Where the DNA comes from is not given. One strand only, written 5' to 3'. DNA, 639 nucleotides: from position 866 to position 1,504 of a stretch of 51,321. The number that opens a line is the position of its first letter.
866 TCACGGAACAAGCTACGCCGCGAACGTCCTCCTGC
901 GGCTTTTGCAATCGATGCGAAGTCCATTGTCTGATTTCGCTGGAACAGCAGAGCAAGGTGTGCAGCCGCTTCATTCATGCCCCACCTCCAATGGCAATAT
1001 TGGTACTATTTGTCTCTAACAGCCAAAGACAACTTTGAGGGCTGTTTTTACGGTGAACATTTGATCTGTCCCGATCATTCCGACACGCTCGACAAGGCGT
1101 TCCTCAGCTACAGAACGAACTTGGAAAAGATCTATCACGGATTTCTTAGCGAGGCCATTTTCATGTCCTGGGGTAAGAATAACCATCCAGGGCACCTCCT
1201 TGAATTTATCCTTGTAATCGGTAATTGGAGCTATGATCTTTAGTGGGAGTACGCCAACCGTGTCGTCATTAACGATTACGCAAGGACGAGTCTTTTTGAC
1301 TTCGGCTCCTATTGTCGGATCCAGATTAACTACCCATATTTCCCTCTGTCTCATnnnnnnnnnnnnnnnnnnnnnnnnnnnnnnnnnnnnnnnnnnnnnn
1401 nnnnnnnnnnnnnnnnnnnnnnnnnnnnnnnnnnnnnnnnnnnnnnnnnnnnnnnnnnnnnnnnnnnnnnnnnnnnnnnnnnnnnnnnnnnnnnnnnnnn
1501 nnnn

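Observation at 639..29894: ~94-nt direct repeats bracket a ~29-kb glycan-assembly island inserted at the 5' end of a ydcF-like gene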

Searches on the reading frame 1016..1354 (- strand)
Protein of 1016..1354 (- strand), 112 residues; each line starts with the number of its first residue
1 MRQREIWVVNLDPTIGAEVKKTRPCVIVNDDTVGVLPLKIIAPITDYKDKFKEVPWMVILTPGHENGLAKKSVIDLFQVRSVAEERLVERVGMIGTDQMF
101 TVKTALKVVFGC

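Call 8: search_protein_families(library=pfam, proteins=[window:1016-1354:-], max_evalue=0.01)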
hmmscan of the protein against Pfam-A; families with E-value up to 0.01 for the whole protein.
window:1016-1354:- (112 aa): 1 family
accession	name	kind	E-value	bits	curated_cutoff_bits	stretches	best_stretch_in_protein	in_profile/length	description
PF02452.23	PemK_toxin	-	5.5e-24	84.9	23.1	1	2-110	1-109/109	PemK-like, MazF-like toxin of type II toxin-antitoxin system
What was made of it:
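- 1016..1665 (-): Toxin-antitoxin pair: MazF/PemK toxin (1016-1354) and an upstream small ORF (1351-1665, weak RHH hit). PF02452, E = 5.5e-24 (call 8).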

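Call 23: find_encoding_contigs(protein=window:1016-1354:-, flank=10000, max_places=8)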
Protein window:1016-1354:- (112 aa): 3 contigs read that carry it; 2 places shown.
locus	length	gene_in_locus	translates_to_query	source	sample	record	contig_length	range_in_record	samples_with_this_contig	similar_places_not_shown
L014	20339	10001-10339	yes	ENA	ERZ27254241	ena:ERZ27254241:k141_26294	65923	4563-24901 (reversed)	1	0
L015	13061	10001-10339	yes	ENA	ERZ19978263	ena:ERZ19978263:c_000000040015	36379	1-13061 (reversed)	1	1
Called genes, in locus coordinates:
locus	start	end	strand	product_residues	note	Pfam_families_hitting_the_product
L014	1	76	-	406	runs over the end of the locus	PF01041:DegT_DnrJ_EryC1, PF01053:Cys_Met_Meta_PP (weak), PF01212:Beta_elim_lyase (faint)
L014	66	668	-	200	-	PF00132:Hexapep (faint)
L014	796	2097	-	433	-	PF13439:Glyco_transf_4 (weak), PF00534:Glycos_transf_1, PF13692:Glyco_trans_1_4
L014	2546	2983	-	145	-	-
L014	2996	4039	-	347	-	PF13641:Glyco_tranf_2_3, PF00535:Glycos_transf_2, PF10111:Glyco_tranf_2_2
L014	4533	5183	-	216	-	PF03848:TehB, PF13489:Methyltransf_23, PF05891:Methyltransf_PK (faint), PF13847:Methyltransf_31, PF08241:Methyltransf_11, PF08242:Methyltransf_12, PF13649:Methyltransf_25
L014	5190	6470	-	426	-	PF00005:ABC_tran, PF13304:AAA_21 (faint), PF14524:Wzt_C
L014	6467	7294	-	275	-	PF01061:ABC2_membrane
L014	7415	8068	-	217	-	PF13578:Methyltransf_24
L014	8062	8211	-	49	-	-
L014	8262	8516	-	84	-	PF21748:UPF0150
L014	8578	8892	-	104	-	-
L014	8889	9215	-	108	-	PF01047:MarR, PF12802:MarR_2 (weak), PF13412:HTH_24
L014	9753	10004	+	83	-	-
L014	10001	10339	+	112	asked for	PF02452:PemK_toxin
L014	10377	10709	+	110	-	-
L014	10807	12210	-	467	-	-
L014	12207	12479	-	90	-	-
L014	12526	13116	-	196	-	PF00239:Resolvase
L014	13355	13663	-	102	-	-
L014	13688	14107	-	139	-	PF09394:Inhibitor_I42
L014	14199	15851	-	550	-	PF00920:ILVD_EDD_N, PF24877:ILV_EDD_C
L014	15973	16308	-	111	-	PF04325:DUF465 (weak)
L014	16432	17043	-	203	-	PF00160:Pro_isomerase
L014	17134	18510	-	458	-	PF01266:DAO, PF01593:Amino_oxidase, PF13450:NAD_binding_8, PF13454:NAD_binding_9 (faint)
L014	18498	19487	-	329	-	PF00762:Ferrochelatase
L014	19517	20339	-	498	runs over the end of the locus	PF17650:RACo_linker, PF17651:Raco_middle, PF14574:RACo_C_ter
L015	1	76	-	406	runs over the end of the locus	PF01041:DegT_DnrJ_EryC1, PF01053:Cys_Met_Meta_PP (weak), PF01212:Beta_elim_lyase (faint)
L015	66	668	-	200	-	PF00132:Hexapep (faint)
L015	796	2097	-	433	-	PF13439:Glyco_transf_4 (weak), PF00534:Glycos_transf_1, PF13692:Glyco_trans_1_4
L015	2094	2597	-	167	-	PF05050:Methyltransf_21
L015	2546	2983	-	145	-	-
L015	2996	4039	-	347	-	PF13641:Glyco_tranf_2_3, PF00535:Glycos_transf_2, PF10111:Glyco_tranf_2_2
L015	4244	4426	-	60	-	-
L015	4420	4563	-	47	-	-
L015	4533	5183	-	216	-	PF03848:TehB, PF13489:Methyltransf_23, PF05891:Methyltransf_PK (faint), PF13847:Methyltransf_31, PF08241:Methyltransf_11, PF08242:Methyltransf_12, PF13649:Methyltransf_25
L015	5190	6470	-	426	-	PF00005:ABC_tran, PF13304:AAA_21 (faint), PF14524:Wzt_C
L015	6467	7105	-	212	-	PF01061:ABC2_membrane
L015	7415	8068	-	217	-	PF13578:Methyltransf_24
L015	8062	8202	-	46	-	-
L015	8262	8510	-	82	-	PF21748:UPF0150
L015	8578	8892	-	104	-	-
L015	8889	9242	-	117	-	PF12802:MarR_2, PF01047:MarR, PF13412:HTH_24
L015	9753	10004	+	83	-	-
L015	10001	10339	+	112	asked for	PF02452:PemK_toxin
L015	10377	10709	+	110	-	-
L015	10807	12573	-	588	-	-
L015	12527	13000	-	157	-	PF00239:Resolvase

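Call 28: search_protein_families(library=pfam, proteins=[L015:10807-12669:-, L014:12526-13116:-, L014:13355-13663:-, L014:10807-12210:-], max_evalue=1)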
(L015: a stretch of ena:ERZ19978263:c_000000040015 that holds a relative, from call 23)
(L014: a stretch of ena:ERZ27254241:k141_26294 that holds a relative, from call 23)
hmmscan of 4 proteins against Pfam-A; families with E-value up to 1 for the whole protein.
L015:10807-12669:- (620 aa): 2 families
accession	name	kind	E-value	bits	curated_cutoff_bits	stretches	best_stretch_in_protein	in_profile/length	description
PF20224.3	DUF6583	-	0.15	11.1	27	1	99-153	360-415/473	Family of unknown function (DUF6583)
PF09310.15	PD-C2-AF1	-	0.21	11.3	25.7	0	408-445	53-90/249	POU domain, class 2, associating factor 1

L014:12526-13116:- (196 aa): 1 family
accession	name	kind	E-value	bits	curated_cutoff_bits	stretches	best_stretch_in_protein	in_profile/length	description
PF00239.26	Resolvase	-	3.4e-17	63.3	23.3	1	51-189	1-143/145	Resolvase, N terminal domain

L014:13355-13663:- (102 aa): 1 family
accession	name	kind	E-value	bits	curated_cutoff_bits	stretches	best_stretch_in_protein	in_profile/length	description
PF13442.11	Cytochrome_CBB3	-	0.0014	19.4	27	1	29-72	8-46/68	Cytochrome C oxidase, cbb3-type, subunit III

L014:10807-12210:- (467 aa): 0 families

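Call 29: search_protein_families(library=ncbifam, proteins=[L015:10807-12669:-, L014:12526-13116:-], max_evalue=0.1)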
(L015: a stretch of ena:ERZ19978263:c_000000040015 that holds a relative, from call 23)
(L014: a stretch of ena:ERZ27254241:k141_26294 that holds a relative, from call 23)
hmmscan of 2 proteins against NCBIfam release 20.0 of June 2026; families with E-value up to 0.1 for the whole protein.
L015:10807-12669:- (620 aa): 2 families
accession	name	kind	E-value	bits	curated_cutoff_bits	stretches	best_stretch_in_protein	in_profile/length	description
NF040570.1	guided_TnpB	subfamily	5.1e-06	26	100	1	398-471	278-348/389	RNA-guided endonuclease TnpB family protein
TIGR01766.2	TIGR01766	domain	0.00072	20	32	1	419-469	32-82/82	IS200/IS605 family accessory protein TnpB-related protein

L014:12526-13116:- (196 aa): 4 families
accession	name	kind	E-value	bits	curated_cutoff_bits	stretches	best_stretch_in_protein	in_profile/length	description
NF033518.0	transpos_IS607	equivalog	3.6e-54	183.1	110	1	6-177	3-187/187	IS607 family transposase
NF049883.1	resolv_YneB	equivalog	2.1e-07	30.6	175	1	52-195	3-152/211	YneB family resolvase-like protein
NF041201.1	recomb_XisF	equivalog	0.0013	17.7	375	1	54-128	4-78/465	fdxN element excision recombinase XisF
NF047343.1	SCCmet_CcrB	equivalog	0.0056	15.4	900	1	51-126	9-91/542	cassette chromosome recombinase CcrB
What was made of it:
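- A serine recombinase gene lies close to the left copy (calls 23, 29).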

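Call 30: search_solved_structures(query=L015:10807-12669:-, max_evalue=1)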
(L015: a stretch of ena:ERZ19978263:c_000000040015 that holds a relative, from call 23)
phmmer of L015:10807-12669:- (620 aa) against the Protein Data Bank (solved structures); distinct sequences matched with E-value up to 1: 3.
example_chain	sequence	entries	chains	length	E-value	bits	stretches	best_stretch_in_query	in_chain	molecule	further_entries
2wzh_A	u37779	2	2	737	0.92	11.1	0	269-385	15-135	O-GLCNACASE BT_4395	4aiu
2vvn_A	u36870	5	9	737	0.92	11.1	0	269-385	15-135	O-GLCNACASE BT_4395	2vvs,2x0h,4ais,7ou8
2wzi_A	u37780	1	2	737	0.92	11.1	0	269-385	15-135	O-GLCNACASE BT_4395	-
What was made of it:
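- On IS607-family insertion sequence (the element abutting the left copy): There is no Pfam hit and no PDB sequence hit (calls 28-30).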

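Call 45: find_related_loci(query=L014:14199-15851:-, collection=genome_contigs, flank=10000)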
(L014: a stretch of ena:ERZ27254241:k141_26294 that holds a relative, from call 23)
Query L014:14199-15851:- (550 aa) in genome_contigs; peptide patterns used: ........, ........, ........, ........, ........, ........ (x = any residue, [..] = any of these).
600 stretches matched a pattern (row limit reached: there are more); 599 encode a relative of the query (tblastn E <= 1e-3); the best 80 are kept; 80 distinct loci.
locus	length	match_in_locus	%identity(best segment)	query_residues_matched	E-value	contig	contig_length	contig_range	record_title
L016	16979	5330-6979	80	1-550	0e+0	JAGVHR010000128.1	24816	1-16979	MAG: Thermodesulfovibrionales bacterium isolate DeMMO2_13 c_000000052835, whole genome shotgun sequence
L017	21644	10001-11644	78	2-549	0e+0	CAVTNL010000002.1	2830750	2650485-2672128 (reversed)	MAG: uncultured Nitrospiraceae bacterium isolate MFD04752.bin.2.24 genome assembly, contig: contig_11909, whole genome s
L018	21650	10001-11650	79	1-550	0e+0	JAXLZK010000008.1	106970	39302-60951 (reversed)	MAG: Thermodesulfovibrionales bacterium isolate STL-NIT1 opera.106.fa-8, whole genome shotgun sequence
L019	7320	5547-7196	78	1-550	0e+0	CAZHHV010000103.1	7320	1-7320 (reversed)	MAG TPA_asm: uncultured Nitrospiraceae bacterium isolate binchicken_co232_94 genome assembly, contig: NODE_19284_length_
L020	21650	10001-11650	77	1-550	0e+0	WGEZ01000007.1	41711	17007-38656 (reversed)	MAG: Nitrospirae bacterium isolate S146_64 k151_132232, whole genome shotgun sequence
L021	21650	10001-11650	77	1-550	0e+0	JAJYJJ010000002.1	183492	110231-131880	MAG: Nitrospirae bacterium isolate DBS2-1.bin158 NODE_98_length_183492_cov_4.590489, whole genome shotgun sequence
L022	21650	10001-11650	76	1-550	0e+0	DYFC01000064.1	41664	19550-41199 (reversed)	MAG TPA_asm: Nitrospira japonica isolate Tomsk_35_41 Tomsk_k141_76395, whole genome shotgun sequence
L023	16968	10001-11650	75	1-550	0e+0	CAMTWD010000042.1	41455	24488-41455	MAG: uncultured Nitrospirae bacterium isolate G04_MAG_00028 genome assembly, contig: G04_MAG_00028_000000000080, whole g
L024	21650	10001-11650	78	1-550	0e+0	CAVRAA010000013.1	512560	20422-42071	MAG: uncultured Nitrospiraceae bacterium isolate MFD00032.bin.1.209 genome assembly, contig: contig_9330, whole genome s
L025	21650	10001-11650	72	1-550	0e+0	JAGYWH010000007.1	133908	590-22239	MAG: Candidatus Magnetobacterium cryptolimnobacter isolate XYR XYR_MTB_NODE_7_length_133908_cov_134.247, whole genome sh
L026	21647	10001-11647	70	2-550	0e+0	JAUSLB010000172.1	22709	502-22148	MAG: Deltaproteobacteria bacterium isolate E14_metabat.bin.95 E14_k141_129342, whole genome shotgun sequence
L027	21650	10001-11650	69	1-550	0e+0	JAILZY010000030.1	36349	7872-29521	MAG: bacterium isolate HOT.CON.50 NODE_1063_length_36349_cov_18.661943, whole genome shotgun sequence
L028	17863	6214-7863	67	1-550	0e+0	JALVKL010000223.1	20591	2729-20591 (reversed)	MAG: bacterium isolate A1_metabat2_scaf2bin.157 A1_NODE_796_length_20591_cov_25.244820, whole genome shotgun sequence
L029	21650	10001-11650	64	1-550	0e+0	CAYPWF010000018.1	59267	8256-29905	MAG TPA_asm: uncultured Desulfarculaceae bacterium isolate binchicken_co274_493 genome assembly, contig: NODE_1336_lengt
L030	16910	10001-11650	67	1-550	0e+0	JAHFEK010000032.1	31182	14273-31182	MAG: Nitrospinales bacterium isolate nzgw267 NODE_2084_length_31183_cov_4.484064, whole genome shotgun sequence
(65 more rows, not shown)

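Call 47: find_related_loci(query=L015:10807-12669:-, collection=metagenome_contigs, flank=3000)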
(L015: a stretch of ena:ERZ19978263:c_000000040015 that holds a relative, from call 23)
Query L015:10807-12669:- (620 aa) in metagenome_contigs; peptide patterns used: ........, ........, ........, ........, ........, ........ (x = any residue, [..] = any of these).
104 stretches matched a pattern; 15 encode a relative of the query (tblastn E <= 1e-3); 15 distinct loci.
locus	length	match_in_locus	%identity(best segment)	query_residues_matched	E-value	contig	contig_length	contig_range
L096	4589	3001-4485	35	84-600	5e-82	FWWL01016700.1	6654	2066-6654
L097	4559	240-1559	34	80-551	9e-73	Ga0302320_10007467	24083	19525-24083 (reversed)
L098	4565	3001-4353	34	66-551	2e-72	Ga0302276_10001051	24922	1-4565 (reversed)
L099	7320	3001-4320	34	80-551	5e-71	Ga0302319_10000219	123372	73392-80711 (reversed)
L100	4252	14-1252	34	107-551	9e-70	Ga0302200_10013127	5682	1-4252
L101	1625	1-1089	38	193-552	4e-73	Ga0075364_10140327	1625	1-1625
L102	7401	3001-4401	30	54-502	2e-55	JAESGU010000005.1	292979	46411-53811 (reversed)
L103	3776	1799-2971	31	148-501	4e-50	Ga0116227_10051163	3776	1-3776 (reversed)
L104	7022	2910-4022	30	150-479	1e-46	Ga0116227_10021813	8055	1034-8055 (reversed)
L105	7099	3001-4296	31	66-494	1e-44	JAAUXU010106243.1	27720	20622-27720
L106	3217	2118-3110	35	173-491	6e-43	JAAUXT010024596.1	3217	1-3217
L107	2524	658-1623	32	178-483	7e-41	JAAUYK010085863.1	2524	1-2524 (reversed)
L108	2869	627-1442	31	224-460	2e-32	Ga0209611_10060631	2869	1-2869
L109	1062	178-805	46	56-258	2e-26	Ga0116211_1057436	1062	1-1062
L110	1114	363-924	42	76-258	2e-24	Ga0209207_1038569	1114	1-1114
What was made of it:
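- Tried and rejected: Only 30-46% identity (call 47).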

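Call 51: find_homologous_proteins(query=L015:10807-12669:-, max_evalue=1e-10)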
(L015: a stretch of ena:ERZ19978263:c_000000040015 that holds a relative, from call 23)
Query L015:10807-12669:- (620 aa): 419 proteins with E <= 1e-10 among 8000 candidates; the best 120 are listed.
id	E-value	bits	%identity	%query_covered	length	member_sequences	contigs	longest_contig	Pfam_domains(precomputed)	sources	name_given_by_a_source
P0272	0.0e+0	1155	93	87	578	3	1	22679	-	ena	-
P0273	0.0e+0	1090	83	92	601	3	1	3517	-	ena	-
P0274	0.0e+0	1040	82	88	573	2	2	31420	-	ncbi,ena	-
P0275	9.0e-241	819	67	85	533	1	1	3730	-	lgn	-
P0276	6.0e-184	631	57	85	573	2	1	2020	-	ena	-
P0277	6.6e-183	628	54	90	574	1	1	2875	-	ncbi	-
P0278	1.3e-182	627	54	91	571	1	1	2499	-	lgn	-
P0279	2.7e-177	609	54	86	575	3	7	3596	-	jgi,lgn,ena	jgi:hypothetical protein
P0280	3.6e-177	609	52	91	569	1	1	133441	-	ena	-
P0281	1.3e-176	607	51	93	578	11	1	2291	-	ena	-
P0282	2.1e-176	606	51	90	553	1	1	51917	-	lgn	-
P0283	2.7e-174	599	53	85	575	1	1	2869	-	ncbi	-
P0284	1.6e-173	597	50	93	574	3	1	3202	-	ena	-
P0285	2.1e-172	593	52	85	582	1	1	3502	-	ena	-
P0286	2.8e-171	589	52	87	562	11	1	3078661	-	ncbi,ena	-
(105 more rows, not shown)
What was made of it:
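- On IS607-family insertion sequence (the element abutting the left copy): JGI names some relatives 'IS605 OrfB' (call 51).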
